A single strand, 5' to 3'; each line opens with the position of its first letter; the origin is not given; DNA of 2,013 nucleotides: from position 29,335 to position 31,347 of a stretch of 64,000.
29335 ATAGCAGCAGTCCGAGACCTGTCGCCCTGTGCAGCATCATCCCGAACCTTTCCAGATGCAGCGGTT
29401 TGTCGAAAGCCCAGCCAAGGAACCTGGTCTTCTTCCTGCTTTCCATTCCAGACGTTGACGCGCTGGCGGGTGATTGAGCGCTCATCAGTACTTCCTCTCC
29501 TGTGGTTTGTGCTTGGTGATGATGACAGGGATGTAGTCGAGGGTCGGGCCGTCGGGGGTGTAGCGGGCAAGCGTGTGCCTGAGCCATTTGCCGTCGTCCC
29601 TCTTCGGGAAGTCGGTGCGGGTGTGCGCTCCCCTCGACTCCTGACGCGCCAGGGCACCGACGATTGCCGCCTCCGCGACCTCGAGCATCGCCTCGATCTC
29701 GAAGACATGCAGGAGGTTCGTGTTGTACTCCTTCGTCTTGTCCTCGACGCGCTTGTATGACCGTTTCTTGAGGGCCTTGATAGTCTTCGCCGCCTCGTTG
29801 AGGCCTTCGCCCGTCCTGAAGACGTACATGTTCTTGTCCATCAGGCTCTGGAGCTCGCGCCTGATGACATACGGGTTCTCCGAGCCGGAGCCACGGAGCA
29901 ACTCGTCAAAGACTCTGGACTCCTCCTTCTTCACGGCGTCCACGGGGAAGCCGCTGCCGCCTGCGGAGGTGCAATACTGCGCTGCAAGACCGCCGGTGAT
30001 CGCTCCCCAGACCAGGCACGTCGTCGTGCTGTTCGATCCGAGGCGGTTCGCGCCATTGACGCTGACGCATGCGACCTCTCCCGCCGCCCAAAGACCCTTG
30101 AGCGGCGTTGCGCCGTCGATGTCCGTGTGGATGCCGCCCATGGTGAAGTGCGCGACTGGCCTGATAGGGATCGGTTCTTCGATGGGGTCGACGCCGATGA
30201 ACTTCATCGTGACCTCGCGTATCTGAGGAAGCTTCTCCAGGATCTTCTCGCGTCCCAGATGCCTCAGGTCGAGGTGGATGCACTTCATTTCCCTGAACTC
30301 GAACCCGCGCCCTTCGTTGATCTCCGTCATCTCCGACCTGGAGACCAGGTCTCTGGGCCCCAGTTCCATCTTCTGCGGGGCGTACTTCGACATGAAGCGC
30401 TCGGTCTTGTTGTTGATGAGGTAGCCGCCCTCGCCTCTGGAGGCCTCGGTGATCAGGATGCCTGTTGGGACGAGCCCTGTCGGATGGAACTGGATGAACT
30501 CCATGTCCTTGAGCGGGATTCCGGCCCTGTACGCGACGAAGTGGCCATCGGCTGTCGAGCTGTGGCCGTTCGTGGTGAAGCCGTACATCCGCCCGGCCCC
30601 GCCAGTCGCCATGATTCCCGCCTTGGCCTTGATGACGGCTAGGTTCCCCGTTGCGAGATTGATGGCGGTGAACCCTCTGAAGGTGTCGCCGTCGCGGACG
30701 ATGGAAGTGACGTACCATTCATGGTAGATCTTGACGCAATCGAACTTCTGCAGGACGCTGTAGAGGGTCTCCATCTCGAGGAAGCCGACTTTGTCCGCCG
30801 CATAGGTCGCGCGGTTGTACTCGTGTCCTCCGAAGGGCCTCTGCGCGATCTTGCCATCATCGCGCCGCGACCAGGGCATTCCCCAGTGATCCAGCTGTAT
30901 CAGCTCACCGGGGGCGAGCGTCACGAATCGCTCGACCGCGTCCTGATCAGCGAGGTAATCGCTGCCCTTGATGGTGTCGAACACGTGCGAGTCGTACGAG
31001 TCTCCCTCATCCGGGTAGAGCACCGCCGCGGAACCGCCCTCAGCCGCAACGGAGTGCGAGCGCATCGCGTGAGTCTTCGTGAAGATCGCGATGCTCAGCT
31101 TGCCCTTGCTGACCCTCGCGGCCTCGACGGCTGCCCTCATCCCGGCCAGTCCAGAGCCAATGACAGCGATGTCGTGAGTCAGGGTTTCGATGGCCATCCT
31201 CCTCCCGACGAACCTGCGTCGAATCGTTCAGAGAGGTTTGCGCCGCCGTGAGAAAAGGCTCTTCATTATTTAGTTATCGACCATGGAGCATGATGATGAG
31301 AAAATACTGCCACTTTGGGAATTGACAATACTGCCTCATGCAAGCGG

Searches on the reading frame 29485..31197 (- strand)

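Call 41: search_protein_families(library=pfam, proteins=[window:29485-31197:-])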
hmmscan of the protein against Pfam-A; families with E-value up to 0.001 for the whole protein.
window:29485-31197:- (570 aa): 3 families
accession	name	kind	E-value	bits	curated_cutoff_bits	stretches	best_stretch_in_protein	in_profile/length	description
PF00890.30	FAD_binding_2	-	1.4e-98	331.3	20.4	1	9-390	1-413/414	FAD binding domain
PF02910.25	Succ_DH_flav_C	-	1.5e-41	141.8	20.8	1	446-570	1-130/130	Fumarate reductase flavoprotein C-term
PF07992.20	Pyr_redox_2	-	1.8e-07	31.3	26.1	1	9-201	2-110/291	Pyridine nucleotide-disulphide oxidoreductase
